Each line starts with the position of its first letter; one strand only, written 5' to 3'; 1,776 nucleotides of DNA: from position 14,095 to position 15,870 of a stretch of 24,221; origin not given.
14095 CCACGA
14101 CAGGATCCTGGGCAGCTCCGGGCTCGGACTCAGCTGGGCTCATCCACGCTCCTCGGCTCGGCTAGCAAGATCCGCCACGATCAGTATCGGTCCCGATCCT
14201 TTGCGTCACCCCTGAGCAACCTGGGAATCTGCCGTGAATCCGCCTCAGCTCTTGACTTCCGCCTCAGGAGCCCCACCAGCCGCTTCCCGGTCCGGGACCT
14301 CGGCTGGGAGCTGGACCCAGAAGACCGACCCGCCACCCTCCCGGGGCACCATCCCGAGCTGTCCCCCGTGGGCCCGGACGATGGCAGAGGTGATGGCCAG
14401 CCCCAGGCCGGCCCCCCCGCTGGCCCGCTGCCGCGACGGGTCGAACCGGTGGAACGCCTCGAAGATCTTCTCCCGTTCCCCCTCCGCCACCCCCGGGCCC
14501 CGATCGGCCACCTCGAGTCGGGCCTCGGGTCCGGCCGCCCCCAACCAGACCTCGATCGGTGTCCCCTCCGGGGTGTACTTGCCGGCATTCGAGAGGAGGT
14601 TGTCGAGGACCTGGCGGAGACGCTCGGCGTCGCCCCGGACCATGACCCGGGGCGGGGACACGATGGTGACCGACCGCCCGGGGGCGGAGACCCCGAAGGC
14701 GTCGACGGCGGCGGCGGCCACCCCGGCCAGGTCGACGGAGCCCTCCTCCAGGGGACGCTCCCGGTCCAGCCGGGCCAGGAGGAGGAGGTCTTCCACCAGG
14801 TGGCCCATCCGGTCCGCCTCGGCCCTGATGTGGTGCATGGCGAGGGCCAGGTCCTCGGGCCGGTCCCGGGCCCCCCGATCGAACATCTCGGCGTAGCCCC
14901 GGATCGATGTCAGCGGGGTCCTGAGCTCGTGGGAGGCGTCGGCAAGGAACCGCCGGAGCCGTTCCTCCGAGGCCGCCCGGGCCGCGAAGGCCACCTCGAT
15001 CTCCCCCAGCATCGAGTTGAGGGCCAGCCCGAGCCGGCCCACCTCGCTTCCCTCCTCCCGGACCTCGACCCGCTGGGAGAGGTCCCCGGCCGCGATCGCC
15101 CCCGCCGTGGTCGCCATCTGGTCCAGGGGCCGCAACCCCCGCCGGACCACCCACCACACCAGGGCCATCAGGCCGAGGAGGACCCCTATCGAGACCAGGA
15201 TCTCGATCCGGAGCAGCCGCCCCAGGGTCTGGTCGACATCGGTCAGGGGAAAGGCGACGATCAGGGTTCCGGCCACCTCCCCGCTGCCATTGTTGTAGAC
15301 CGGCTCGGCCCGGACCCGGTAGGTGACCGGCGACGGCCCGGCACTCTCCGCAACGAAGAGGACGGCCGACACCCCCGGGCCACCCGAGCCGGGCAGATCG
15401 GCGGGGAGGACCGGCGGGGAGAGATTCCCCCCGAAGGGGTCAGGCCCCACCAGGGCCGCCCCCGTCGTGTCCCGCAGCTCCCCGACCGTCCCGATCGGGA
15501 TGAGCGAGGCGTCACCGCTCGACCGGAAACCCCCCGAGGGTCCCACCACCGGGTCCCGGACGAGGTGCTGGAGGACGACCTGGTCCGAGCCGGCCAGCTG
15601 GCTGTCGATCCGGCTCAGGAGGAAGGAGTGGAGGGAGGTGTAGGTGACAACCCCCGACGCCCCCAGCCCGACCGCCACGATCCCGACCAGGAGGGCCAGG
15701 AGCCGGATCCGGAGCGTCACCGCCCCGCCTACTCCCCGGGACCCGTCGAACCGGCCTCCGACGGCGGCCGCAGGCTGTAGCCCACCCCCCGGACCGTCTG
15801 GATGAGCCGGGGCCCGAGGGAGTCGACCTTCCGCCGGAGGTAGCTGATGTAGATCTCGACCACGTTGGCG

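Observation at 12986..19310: Two-component system and DUF5666-repeat membrane protein, divergent from a MacB-type ABC exporter with an oversized Gly-rich periplasmic domain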

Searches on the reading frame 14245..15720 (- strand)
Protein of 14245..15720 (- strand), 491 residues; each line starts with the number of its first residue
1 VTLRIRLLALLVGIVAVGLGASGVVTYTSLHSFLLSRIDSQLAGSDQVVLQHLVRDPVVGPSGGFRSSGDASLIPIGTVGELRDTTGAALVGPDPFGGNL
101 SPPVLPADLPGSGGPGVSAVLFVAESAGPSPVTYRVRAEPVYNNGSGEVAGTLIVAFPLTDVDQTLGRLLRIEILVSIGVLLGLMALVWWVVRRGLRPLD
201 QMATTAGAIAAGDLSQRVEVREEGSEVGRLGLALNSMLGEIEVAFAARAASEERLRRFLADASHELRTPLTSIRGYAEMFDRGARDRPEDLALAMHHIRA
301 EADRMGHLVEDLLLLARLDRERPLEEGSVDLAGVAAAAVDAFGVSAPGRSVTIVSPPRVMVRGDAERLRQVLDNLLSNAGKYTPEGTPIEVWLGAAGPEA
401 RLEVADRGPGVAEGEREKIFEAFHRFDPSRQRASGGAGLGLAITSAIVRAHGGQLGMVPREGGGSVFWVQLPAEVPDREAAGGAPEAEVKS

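Call 4: search_protein_families(library=pfam, proteins=[window:14245-15720:-], max_evalue=0.01)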
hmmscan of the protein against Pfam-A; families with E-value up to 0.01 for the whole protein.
window:14245-15720:- (491 aa): 3 families
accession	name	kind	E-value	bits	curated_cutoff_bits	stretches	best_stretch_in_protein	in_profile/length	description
PF02518.31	HATPase_c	-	5.1e-26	91.7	26.4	1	363-474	1-110/111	Histidine kinase-, DNA gyrase B-, and HSP90-like ATPase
PF00512.31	HisKA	-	8.9e-20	71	26.9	1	255-320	2-65/66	His Kinase A (phospho-acceptor) domain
PF00672.30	HAMP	-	2.2e-14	53.9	25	1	190-242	1-52/53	HAMP domain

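Call 5: search_protein_families(library=ncbifam, proteins=[window:14245-15720:-], max_evalue=0.01)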
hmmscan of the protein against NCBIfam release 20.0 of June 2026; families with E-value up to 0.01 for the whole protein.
window:14245-15720:- (491 aa): 86 families (the best 25 are shown)
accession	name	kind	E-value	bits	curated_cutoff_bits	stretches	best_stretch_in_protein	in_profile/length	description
TIGR01386.1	cztS_silS_copS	subfamily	5.1e-66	223.5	292.55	1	150-472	143-457/457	heavy metal sensor histidine kinase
NF033092.0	HK_WalK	equivalog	1.7e-61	208.5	725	2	252-472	369-593/594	cell wall metabolism sensor histidine kinase WalK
NF040691.1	MtrAB_MtrB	equivalog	5e-58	197.3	450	1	152-475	169-494/507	MtrAB system histidine kinase MtrB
NF046044.1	PnpS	equivalog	1.4e-53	182.3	400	1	256-472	171-390/390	two-component system histidine kinase PnpS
TIGR02966.1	phoR_proteo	equivalog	1.4e-53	182.1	334.2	1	255-470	113-332/333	phosphate regulon sensor histidine kinase PhoR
NF007898.0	PRK10604.1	equivalog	2.1e-49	168.9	478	1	168-474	135-424/433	two-component system sensor histidine kinase RstB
NF007837.0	PRK10549.1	equivalog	2.8e-46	158.2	603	1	175-475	169-460/466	envelope stress sensor histidine kinase BaeS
NF012163.2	BaeS_SmeS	equivalog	2.5e-45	155.3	500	1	174-469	167-454/457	sensor histidine kinase efflux regulator BaeS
NF041735.1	hist_kin_RppB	equivalog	6.5e-45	153.7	400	1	251-472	212-438/438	two-component system sensor histidine kinase RppB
NF007345.0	PRK09835.1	subfamily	2.3e-44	151.8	423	1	133-473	147-480/482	Cu(+)/Ag(+) sensor histidine kinase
NF008312.0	PRK11100.1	equivalog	4.3e-41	141.3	356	1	138-473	151-474/477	two-component system sensor histidine kinase CreC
NF007007.0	PRK09470.1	equivalog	1.7e-40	139.3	486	1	175-472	172-458/463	envelope stress sensor histidine kinase CpxA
NF041880.1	EPS_EpsF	equivalog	1.6e-39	135.7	900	1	246-472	266-492/492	response regulator EpsF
NF008025.0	PRK10755.1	equivalog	1.1e-36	126.3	314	1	182-474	79-357/362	two-component system sensor histidine kinase PmrB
NF008235.0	PRK11006.1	equivalog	1.8e-35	122.7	390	1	252-474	201-424/431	phosphate regulon sensor histidine kinase PhoR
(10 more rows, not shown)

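Call 20: find_related_loci(query=window:14245-15720:-, collection=metagenome_contigs, flank=7000)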
Query window:14245-15720:- (491 aa) in metagenome_contigs; peptide patterns used: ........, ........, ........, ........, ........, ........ (x = any residue, [..] = any of these).
208 stretches matched a pattern; 67 encode a relative of the query (tblastn E <= 1e-3); 67 distinct loci.
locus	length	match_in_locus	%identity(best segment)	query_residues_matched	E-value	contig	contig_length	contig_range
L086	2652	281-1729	58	1-472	4e-154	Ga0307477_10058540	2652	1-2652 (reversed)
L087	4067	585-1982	55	13-472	2e-148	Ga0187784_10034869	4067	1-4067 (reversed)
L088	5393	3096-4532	56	1-472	3e-144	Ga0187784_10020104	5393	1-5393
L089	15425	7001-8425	57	1-472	2e-136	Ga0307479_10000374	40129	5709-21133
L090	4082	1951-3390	59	1-472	2e-140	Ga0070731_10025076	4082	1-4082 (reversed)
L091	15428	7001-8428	57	1-472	9e-137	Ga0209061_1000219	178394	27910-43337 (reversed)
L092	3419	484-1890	60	1-470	5e-138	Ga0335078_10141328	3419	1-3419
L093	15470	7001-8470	56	1-487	6e-126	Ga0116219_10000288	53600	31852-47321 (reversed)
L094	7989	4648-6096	49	1-475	5e-119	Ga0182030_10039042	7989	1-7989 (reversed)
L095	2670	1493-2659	55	13-395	5e-121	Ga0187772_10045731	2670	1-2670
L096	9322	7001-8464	50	1-479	3e-110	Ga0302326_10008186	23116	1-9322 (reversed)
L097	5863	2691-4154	50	1-479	3e-110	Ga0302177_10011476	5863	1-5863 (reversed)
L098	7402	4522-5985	50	1-479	7e-110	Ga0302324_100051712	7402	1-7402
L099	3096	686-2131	49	1-474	2e-112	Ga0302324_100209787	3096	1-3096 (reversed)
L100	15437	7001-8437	54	1-480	1e-118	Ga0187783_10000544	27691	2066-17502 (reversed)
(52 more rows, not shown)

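Call 44: search_solved_structures(query=window:14245-15720:-, max_evalue=1e-10)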
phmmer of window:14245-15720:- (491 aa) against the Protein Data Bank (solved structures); distinct sequences matched with E-value up to 1e-10: 44.
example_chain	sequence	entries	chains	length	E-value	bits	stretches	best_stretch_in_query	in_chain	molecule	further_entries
4i5s_A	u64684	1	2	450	4.9e-34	121.1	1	247-477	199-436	Putative histidine kinase CovS; VicK-like protein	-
5c93_A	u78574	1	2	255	2.2e-32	115.6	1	255-478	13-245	Histidine kinase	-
4u7n_A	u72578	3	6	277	2.7e-32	115.4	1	255-478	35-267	Histidine protein kinase sensor protein | Histidine kinase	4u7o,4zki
4jas_A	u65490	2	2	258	7.6e-30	107.3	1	256-474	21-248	Histidine kinase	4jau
2c2a_A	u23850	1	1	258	1.4e-28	103.1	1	256-474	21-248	SENSOR HISTIDINE KINASE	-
5uht_A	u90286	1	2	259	1.4e-28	103.1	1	256-474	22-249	Sensor histidine kinase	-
3dge_A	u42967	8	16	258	1.4e-28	103.1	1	256-474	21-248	Sensor protein | Histidine kinase | Sensor histidine kinase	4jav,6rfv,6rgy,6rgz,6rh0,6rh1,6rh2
4biu_A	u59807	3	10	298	1.4e-28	103.1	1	197-469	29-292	SENSOR PROTEIN CPXA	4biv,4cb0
4biw_A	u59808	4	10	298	3e-28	102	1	197-469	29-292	SENSOR PROTEIN CPXA | Sensor histidine kinase CpxA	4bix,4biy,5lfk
6paj_A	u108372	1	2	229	4.2e-28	101.5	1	255-473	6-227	Sensor protein SrrB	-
6azr_A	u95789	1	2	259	7e-28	100.8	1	256-474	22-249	Sensor histidine kinase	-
4biz_A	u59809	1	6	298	1.9e-27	99.4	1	197-469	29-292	SENSOR PROTEIN CPXA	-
6rh7_A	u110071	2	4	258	3.4e-27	98.5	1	256-474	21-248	Sensor histidine kinase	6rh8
7zp0_A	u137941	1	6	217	6.6e-27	97.6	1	259-473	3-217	Sensor protein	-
7z8n_A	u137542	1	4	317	1e-26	96.9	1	195-472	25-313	Histidine kinase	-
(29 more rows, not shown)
